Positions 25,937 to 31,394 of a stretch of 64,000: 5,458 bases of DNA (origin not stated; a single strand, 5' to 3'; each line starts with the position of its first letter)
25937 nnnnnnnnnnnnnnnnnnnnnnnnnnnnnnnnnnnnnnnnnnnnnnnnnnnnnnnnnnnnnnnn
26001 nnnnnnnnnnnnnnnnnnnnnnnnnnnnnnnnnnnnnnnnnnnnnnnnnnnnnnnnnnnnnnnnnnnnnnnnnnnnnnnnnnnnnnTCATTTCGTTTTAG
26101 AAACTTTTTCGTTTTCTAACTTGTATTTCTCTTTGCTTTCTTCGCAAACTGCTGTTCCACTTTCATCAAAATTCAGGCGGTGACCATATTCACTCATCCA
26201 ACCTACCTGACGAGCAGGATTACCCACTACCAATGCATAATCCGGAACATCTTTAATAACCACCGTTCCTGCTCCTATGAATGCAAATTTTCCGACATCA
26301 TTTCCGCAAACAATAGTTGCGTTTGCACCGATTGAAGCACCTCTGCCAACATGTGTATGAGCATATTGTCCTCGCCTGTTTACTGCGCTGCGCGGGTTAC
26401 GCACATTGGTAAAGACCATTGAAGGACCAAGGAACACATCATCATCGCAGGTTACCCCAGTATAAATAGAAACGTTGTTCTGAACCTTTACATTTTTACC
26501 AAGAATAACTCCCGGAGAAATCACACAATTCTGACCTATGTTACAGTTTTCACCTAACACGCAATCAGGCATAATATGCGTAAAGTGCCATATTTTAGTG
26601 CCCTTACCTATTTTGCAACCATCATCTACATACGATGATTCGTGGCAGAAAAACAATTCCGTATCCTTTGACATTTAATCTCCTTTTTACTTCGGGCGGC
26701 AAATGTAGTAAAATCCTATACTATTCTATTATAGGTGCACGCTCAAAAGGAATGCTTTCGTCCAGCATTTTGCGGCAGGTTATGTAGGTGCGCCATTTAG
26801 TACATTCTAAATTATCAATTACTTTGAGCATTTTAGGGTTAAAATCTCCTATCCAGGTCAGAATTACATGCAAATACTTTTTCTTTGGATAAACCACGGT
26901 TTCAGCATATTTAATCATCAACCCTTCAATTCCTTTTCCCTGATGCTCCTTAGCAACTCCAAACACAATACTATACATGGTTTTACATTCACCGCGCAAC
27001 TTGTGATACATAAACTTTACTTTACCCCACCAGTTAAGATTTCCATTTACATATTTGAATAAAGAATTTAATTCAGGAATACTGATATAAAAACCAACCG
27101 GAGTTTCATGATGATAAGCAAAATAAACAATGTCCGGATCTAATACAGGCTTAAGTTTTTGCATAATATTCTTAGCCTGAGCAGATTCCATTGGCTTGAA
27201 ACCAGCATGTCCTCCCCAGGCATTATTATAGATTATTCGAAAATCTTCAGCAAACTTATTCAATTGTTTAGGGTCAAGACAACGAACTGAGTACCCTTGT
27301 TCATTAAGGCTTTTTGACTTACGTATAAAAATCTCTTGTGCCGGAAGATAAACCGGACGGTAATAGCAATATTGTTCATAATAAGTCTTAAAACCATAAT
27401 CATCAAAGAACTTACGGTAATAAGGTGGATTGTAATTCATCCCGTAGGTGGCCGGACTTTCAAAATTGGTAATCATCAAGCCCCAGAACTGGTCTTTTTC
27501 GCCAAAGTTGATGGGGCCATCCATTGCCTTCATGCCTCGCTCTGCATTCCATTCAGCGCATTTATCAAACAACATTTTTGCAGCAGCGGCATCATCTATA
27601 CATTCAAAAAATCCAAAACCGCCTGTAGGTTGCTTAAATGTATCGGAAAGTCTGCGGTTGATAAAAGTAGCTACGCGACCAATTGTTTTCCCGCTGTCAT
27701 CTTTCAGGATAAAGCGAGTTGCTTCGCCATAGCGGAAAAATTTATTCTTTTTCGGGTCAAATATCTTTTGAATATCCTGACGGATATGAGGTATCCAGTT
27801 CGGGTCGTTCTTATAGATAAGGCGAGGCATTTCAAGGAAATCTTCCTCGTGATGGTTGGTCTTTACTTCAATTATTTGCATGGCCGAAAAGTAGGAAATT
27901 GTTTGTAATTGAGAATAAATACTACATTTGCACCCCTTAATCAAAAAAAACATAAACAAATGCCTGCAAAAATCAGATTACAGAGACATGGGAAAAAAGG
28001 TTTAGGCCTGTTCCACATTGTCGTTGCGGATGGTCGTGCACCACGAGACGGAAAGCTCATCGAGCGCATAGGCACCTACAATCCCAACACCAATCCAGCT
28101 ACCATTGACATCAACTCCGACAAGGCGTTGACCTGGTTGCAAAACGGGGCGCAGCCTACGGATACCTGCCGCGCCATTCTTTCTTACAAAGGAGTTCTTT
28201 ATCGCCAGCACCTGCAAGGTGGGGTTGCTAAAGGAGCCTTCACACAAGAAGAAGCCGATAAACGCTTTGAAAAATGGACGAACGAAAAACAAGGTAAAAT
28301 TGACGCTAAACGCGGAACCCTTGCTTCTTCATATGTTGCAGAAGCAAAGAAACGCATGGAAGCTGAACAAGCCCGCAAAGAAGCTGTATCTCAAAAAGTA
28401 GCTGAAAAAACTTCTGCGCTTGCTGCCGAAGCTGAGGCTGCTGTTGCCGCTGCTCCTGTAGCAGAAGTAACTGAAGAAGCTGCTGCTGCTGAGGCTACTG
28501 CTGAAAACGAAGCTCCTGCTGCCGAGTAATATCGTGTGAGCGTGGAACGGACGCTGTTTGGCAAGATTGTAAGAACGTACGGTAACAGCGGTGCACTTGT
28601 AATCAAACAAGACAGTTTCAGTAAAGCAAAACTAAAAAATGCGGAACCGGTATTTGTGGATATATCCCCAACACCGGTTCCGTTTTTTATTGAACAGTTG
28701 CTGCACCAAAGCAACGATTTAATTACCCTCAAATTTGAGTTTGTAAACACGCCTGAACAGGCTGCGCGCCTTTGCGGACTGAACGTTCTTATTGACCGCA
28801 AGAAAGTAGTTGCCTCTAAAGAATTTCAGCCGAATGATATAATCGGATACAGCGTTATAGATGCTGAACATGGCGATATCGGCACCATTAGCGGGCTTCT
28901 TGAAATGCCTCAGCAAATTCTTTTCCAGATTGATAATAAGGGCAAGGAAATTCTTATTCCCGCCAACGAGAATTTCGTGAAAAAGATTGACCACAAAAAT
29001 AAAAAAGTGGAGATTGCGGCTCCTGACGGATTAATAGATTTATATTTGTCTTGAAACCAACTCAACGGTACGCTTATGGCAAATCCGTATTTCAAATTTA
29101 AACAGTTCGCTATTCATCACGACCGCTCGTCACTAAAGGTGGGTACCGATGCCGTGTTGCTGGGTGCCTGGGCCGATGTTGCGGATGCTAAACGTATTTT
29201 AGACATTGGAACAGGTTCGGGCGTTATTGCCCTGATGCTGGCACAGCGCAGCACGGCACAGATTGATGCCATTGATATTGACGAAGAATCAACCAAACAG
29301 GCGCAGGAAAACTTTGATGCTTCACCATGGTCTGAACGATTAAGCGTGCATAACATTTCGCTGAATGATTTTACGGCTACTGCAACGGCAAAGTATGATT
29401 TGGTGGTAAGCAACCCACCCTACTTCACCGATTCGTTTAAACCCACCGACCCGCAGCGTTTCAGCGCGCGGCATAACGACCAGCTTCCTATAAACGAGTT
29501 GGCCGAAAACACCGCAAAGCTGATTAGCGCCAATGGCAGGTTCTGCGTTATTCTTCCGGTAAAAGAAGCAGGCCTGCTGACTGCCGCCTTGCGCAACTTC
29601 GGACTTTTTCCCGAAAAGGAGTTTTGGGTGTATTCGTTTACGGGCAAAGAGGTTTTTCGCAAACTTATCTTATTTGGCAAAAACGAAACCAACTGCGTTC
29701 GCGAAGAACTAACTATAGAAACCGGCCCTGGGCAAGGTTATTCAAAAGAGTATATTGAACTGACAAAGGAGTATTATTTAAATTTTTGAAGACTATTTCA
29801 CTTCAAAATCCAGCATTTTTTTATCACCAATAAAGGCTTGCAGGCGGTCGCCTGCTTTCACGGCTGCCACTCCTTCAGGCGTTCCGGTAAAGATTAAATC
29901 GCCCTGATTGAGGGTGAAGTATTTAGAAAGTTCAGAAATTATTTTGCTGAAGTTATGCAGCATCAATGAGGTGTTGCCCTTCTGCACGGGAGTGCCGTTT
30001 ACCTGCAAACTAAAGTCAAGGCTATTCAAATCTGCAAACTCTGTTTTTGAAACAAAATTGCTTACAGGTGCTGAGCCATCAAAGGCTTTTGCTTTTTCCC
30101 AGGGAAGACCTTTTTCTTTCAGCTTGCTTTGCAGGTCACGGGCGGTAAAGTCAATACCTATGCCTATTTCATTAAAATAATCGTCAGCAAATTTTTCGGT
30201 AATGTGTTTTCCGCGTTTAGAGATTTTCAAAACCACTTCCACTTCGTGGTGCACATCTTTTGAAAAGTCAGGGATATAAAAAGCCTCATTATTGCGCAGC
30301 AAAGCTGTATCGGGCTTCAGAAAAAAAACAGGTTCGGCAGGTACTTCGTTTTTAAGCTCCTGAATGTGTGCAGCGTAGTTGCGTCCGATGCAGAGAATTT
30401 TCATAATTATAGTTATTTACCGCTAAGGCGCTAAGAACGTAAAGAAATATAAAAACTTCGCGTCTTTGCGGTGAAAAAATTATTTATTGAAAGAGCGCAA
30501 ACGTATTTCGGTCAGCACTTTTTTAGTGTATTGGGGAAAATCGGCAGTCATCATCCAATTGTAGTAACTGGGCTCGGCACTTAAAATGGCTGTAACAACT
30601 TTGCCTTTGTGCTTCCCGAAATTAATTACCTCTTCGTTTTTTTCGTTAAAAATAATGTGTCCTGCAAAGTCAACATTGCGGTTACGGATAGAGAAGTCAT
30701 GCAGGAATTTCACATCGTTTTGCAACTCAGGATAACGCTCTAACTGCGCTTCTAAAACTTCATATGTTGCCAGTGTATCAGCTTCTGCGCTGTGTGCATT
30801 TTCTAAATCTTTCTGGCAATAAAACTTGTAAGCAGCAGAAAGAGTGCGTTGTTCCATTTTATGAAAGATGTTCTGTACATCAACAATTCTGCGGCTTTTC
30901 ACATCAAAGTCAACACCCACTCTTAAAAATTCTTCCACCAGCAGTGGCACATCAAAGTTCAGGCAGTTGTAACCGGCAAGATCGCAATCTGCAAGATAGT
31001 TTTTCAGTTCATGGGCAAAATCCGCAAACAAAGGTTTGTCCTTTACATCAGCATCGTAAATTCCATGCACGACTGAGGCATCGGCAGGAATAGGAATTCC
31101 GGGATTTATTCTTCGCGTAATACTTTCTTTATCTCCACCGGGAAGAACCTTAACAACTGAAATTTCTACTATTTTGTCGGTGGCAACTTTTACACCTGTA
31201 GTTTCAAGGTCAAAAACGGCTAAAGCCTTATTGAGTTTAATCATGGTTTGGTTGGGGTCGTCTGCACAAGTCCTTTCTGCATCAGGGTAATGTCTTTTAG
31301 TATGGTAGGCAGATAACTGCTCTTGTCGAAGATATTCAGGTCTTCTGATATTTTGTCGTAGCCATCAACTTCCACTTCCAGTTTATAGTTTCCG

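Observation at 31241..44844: Tandem array of five paralogous PorE-like envelope genes that together recapitulate Tol-Pal parts, including two giant coiled-coil members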

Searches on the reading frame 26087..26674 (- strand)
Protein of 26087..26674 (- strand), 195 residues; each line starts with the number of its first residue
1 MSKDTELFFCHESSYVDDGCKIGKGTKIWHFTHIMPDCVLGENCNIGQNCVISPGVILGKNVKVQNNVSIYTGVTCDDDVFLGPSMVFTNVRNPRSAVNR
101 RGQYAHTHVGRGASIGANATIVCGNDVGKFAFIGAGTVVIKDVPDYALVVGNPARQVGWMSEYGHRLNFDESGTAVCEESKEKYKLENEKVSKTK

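Call 74: search_protein_families(library=pfam, proteins=[window:26087-26674:-], max_evalue=0.000001)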
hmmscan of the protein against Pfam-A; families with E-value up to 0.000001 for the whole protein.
window:26087-26674:- (195 aa): 3 families
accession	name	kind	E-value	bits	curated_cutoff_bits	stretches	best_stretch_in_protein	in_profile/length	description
PF00132.30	Hexapep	-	2.8e-19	68.4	27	1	19-53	1-35/36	Bacterial transferase hexapeptide (six repeats)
PF25084.1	LbH_EIF2B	-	1.3e-10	41.7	54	1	11-78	13-78/105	EIF2B subunit epsilon LbH domain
PF14602.12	Hexapep_2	-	3.3e-10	39.9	27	1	40-71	4-33/34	Hexapeptide repeat of succinyl-transferase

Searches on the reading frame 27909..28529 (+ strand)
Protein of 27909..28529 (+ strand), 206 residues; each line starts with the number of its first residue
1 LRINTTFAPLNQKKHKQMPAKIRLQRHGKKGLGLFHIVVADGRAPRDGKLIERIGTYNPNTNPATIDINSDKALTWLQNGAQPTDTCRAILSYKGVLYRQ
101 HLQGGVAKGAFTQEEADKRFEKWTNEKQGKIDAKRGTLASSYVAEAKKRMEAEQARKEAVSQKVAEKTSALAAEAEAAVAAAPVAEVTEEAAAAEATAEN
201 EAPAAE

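Call 9: search_protein_families(library=ncbifam, proteins=[window:27909-28529:+], max_evalue=0.001)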
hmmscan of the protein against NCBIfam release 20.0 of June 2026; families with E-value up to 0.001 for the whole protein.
window:27909-28529:+ (206 aa): 4 families
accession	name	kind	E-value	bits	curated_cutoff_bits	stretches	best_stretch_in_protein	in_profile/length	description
NF011094.0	PRK14521.1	equivalog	5e-73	244.9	209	1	18-201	1-184/186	30S ribosomal protein S16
NF011093.0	PRK14520.1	equivalog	2.3e-27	95.9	165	1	18-168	1-147/156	30S ribosomal protein S16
TIGR00002.1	S16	equivalog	5.1e-25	87.3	45.3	1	21-96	2-77/78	30S ribosomal protein S16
NF011095.0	PRK14522.1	equivalog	2.7e-12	47.1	192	1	18-91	1-73/119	30S ribosomal protein S16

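Call 10: search_protein_families(library=pfam, proteins=[window:27909-28529:+], max_evalue=0.001)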
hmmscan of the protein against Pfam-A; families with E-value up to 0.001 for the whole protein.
window:27909-28529:+ (206 aa): 1 family
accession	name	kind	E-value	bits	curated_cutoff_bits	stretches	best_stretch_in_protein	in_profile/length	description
PF00886.24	Ribosomal_S16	-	9.2e-22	77.2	27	1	26-84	1-62/62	Ribosomal protein S16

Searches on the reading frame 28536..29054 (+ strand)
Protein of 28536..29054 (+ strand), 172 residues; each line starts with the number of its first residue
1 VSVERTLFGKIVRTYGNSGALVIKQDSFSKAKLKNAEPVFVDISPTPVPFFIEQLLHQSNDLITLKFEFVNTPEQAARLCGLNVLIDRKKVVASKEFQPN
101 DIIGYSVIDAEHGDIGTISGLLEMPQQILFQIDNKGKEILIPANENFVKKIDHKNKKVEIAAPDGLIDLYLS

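Call 9: search_protein_families(library=ncbifam, proteins=[window:28536-29054:+], max_evalue=0.001)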
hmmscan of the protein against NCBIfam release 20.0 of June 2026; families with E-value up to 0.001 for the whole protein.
window:28536-29054:+ (172 aa): 5 families
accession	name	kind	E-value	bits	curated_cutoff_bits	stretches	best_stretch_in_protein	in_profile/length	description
TIGR02273.1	16S_RimM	equivalog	2.4e-25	88.9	66.2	1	7-165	3-165/166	ribosome maturation factor RimM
NF011188.0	PRK14594.1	equivalog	5.7e-09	36.2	174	1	11-161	7-160/166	16S rRNA-processing protein RimM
NF011184.0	PRK14590.1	equivalog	6.4e-09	35.6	189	1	52-164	55-171/176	16S rRNA-processing protein RimM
NF010403.0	PRK13829.1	equivalog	1.2e-06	28.1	145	1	6-168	8-171/177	16S rRNA-processing protein RimM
NF011186.0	PRK14592.1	equivalog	4.8e-05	23.2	190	1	58-164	54-164/171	16S rRNA-processing protein RimM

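Call 10: search_protein_families(library=pfam, proteins=[window:28536-29054:+], max_evalue=0.001)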
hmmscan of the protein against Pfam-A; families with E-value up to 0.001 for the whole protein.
window:28536-29054:+ (172 aa): 3 families
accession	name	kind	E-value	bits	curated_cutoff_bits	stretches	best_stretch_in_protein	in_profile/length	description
PF24986.1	PRC_RimM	-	7.3e-18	64.4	27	1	100-166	2-69/69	RimM PRC barrel domain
PF01782.24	RimM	-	1.4e-09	38.5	23.5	1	9-89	3-83/84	RimM N-terminal domain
PF05239.21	PRC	-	4.7e-05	23.7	21.2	1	96-166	3-77/78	PRC-barrel domain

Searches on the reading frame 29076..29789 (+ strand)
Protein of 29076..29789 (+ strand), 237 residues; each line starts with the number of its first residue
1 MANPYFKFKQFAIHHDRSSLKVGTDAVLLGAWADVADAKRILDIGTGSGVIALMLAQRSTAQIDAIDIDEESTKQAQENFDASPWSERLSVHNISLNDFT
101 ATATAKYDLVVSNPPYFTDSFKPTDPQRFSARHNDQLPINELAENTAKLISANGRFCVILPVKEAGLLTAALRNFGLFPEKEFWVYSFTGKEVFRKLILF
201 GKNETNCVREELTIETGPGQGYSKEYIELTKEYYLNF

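Call 9: search_protein_families(library=ncbifam, proteins=[window:29076-29789:+], max_evalue=0.001)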
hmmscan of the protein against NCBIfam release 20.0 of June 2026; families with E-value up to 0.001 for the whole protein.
window:29076-29789:+ (237 aa): 39 families (the best 25 are shown)
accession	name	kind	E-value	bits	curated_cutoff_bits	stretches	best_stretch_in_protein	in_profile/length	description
NF047853.1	tRm6a37MtseTrmN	equivalog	1.2e-72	244.6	350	1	6-236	12-243/244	tRNA(1)(Val) (adenine(37)-N(6))-methyltransferase TrmN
TIGR03534.1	RF_mod_PrmC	equivalog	1.6e-18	67.1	199.1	1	26-120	75-170/253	peptide chain release factor N(5)-glutamine methyltransferase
TIGR03533.1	L3_gln_methyl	equivalog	1e-16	61.1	229.7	1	31-120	115-203/284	50S ribosomal protein L3 N(5)-glutamine methyltransferase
TIGR00536.1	hemK_fam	subfamily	2e-15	56.6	115.5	1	38-118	115-194/286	HemK family protein methyltransferase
NF011529.0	PRK14968.1-3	equivalog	1.2e-13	51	162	1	8-118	5-110/198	putative methyltransferase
NF043040.1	corrin_prot_MT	hypoth_equivalog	2.6e-11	43.4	180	1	35-112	38-116/216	corrinoid protein-associated methyltransferase CpaM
NF001785.0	PRK00517.2-2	equivalog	1.5e-10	40.7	188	1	37-113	145-218/282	50S ribosomal protein L11 methyltransferase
TIGR00537.1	hemK_rel_arch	hypoth_equivalog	8.8e-10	38.6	87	1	25-118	7-94/179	HemK2/MTQ2 family protein methyltransferase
NF001790.0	PRK00517.3-3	equivalog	2.1e-09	37.2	269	1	36-113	121-198/262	50S ribosomal protein L11 methyltransferase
NF002421.0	PRK01544.1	equivalog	2.7e-09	36.3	567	1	38-123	139-223/524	bifunctional peptide chain release factor N(5)-glutamine methyltransferase PrmC/tRNA (guanosine(46)-N7)-methyltransferase TrmB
NF011527.0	PRK14968.1-1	equivalog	7.9e-09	35.5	242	1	25-118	20-105/192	putative methyltransferase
NF011530.0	PRK14968.1-4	equivalog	1.6e-08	34.2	243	1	27-118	27-111/202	putative methyltransferase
TIGR01983.1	UbiG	equivalog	2.3e-08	33.6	102.95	1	37-111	49-121/228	bifunctional 2-polyprenyl-6-hydroxyphenol methylase/3-demethylubiquinol 3-O-methyltransferase UbiG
TIGR00406.1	prmA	equivalog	1.1e-07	31.6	183.15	1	37-113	159-232/288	50S ribosomal protein L11 methyltransferase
NF001786.0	PRK00517.2-4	equivalog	1.1e-07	31.2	327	1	36-113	142-213/277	50S ribosomal protein L11 methyltransferase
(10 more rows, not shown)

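Call 10: search_protein_families(library=pfam, proteins=[window:29076-29789:+], max_evalue=0.001)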
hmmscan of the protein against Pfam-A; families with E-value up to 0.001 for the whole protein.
window:29076-29789:+ (237 aa): 16 families
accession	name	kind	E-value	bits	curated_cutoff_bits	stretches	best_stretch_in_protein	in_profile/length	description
PF05175.20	MTS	-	7.2e-14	52.2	23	1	35-119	29-111/170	Methyltransferase small domain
PF06325.19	PrmA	-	9.6e-11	42.2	22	1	37-113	161-233/296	Ribosomal protein L11 methyltransferase (PrmA)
PF13649.12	Methyltransf_25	-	2.7e-10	41.2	27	1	41-113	1-71/97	Methyltransferase domain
PF13847.12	Methyltransf_31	-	4.1e-09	36.7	27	1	37-166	3-117/145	Methyltransferase domain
PF08242.18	Methyltransf_12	-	1.3e-06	29.5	30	1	42-113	1-72/98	Methyltransferase domain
PF01170.24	UPF0020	-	1.3e-06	28.7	22.3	1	57-117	73-132/197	RMKL-like, methyltransferase domain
PF01596.23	Methyltransf_3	-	1.8e-06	27.9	22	1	9-93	15-102/204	O-methyltransferase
PF08241.18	Methyltransf_11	-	3.7e-06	27.9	21.2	1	42-113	1-67/95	Methyltransferase domain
PF03602.21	Cons_hypoth95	-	4.3e-06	26.9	24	1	32-120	36-127/182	Conserved hypothetical protein 95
PF13489.12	Methyltransf_23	-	1.6e-05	25.1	27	1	36-113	21-88/164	Methyltransferase domain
PF07669.17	Eco57I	-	1.7e-05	25.4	25.3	1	68-175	44-149/171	Eco57I restriction-modification methylase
PF02353.26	CMAS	-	4.1e-05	23.5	27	1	35-112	60-133/273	Mycolic acid cyclopropane synthetase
PF05971.18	Methyltransf_10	-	0.00011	22.1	23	1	32-149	97-217/299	RNA methyltransferase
PF12847.13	Methyltransf_18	-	0.00031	21.2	27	1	35-92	12-70/151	Methyltransferase domain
PF09445.16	Methyltransf_15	-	0.00068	19.7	22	0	39-146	2-110/165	RNA cap guanine-N2 methyltransferase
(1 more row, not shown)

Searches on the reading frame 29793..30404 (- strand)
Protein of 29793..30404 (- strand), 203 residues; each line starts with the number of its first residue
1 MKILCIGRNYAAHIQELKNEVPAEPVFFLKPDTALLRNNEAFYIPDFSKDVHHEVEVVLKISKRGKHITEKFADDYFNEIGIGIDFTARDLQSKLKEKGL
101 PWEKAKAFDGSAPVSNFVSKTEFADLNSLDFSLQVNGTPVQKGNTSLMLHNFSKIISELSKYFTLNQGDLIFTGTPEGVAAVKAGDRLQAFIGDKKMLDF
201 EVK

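Call 9: search_protein_families(library=ncbifam, proteins=[window:29793-30404:-], max_evalue=0.001)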
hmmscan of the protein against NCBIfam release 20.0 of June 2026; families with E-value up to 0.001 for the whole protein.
window:29793-30404:- (203 aa): 6 families
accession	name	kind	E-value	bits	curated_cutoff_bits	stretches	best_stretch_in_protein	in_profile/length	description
NF007967.0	PRK10691.1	equivalog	3.4e-57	193.3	201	1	2-197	18-214/219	fumarylacetoacetate hydrolase family protein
TIGR02303.1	HpaG-C-term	equivalog_domain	7.9e-36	123.7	276.4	1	2-192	44-232/245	4-hydroxyphenylacetate degradation bifunctional isomerase/decarboxylase, C-terminal subunit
NF053535.1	DhyDRhmHlse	equivalog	4.7e-35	121.3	500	1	2-197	72-265/284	2,4-didehydro-3-deoxy-L-rhamnonate hydrolase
NF011750.0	PRK15203.1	equivalog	4.2e-26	91.7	811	1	3-188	225-408/429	4-hydroxyphenylacetate degradation bifunctional isomerase/decarboxylase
NF009399.0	PRK12764.1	equivalog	7e-24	84.7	444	1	2-188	23-205/501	fumarylacetoacetate hydrolase family protein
TIGR02305.1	HpaG-N-term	equivalog_domain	4.4e-23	81.9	228.65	1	19-198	27-201/205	4-hydroxyphenylacetate degradation bifunctional isomerase/decarboxylase, N-terminal subunit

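Call 10: search_protein_families(library=pfam, proteins=[window:29793-30404:-], max_evalue=0.001)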
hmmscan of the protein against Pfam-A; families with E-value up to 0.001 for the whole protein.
window:29793-30404:- (203 aa): 1 family
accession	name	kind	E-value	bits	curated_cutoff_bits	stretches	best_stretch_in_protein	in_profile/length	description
PF01557.24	FAA_hydrolase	-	4.5e-49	167.4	23.9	1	2-192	1-203/214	Fumarylacetoacetate (FAA) hydrolase C-terminal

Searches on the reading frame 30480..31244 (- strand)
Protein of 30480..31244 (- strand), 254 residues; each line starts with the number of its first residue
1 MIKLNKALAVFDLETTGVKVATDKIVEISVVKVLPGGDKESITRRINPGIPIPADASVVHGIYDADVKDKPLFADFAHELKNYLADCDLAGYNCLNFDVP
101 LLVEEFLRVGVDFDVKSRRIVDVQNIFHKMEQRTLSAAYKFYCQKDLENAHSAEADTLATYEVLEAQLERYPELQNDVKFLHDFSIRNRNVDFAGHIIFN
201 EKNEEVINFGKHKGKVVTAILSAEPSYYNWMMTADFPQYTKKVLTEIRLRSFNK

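Call 9: search_protein_families(library=ncbifam, proteins=[window:30480-31244:-], max_evalue=0.001)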
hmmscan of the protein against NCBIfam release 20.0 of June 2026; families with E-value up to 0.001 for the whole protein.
window:30480-31244:- (254 aa): 25 families
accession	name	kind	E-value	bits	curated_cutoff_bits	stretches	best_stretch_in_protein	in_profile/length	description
NF005927.0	PRK07942.1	subfamily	3.8e-25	88.9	186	1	6-188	7-198/232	DNA polymerase III subunit epsilon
NF004963.0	PRK06309.1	equivalog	3.6e-21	75.9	245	1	7-235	3-211/232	DNA polymerase III subunit epsilon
NF004964.0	PRK06310.1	equivalog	1.2e-18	67.4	236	1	7-238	8-221/250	DNA polymerase III subunit epsilon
TIGR01407.1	dinG_rel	hypoth_equivalog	4.9e-17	61.5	547.7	1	9-164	3-158/889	putative DnaQ family exonuclease/DinG family helicase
TIGR00573.1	dnaq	subfamily_domain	1.4e-16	60.6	71.5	1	8-175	9-181/217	exonuclease, DNA polymerase III, epsilon subunit family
NF005907.0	PRK07883.1-5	equivalog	1.5e-16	59.9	454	1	7-184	29-206/584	DEDD exonuclease domain-containing protein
TIGR01405.1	polC_Gram_pos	equivalog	3.4e-16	58.2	1043.45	1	6-175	189-358/1211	DNA polymerase III subunit alpha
NF001688.0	PRK00448.1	equivalog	5.6e-16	57.3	873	1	7-182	424-597/1445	PolC-type DNA polymerase III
NF005906.0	PRK07883.1-4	equivalog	6.5e-16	57.8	495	1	8-170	8-170/563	DEDD exonuclease domain-containing protein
NF005981.0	PRK08074.1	equivalog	7.3e-16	57.3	789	1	8-173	5-171/931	ATP-dependent DNA helicase DinG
TIGR01406.1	dnaQ_proteo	equivalog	9.4e-16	58.1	222.7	1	10-126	4-123/231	DNA polymerase III subunit epsilon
NF004316.1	PRK05711.1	equivalog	7.8e-15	55.1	196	1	10-123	5-121/234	DNA polymerase III subunit epsilon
NF004719.0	PRK06063.1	equivalog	3.7e-13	49.1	389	1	5-173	15-182/331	DEDDh family exonuclease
NF005904.0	PRK07883.1-2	equivalog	9e-13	47.4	969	1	7-173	31-199/584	DEDD exonuclease domain-containing protein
NF005905.0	PRK07883.1-3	equivalog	1.8e-12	46.7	508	1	7-191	25-209/581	DEDD exonuclease domain-containing protein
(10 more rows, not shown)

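Call 10: search_protein_families(library=pfam, proteins=[window:30480-31244:-], max_evalue=0.001)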
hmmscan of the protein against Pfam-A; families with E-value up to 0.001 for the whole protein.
window:30480-31244:- (254 aa): 3 families
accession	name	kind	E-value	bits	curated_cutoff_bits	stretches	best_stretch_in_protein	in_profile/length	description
PF00929.31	RNase_T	-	8.7e-20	72.3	24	1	10-164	2-164/164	Exonuclease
PF20600.3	ExoX-like_C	-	2.2e-06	27.4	26.5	1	207-232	1-26/30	Exodeoxyribonuclease X-like C-terminal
PF13482.12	RNase_H_2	-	0.0003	21.2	22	0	11-132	3-101/165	RNase_H superfamily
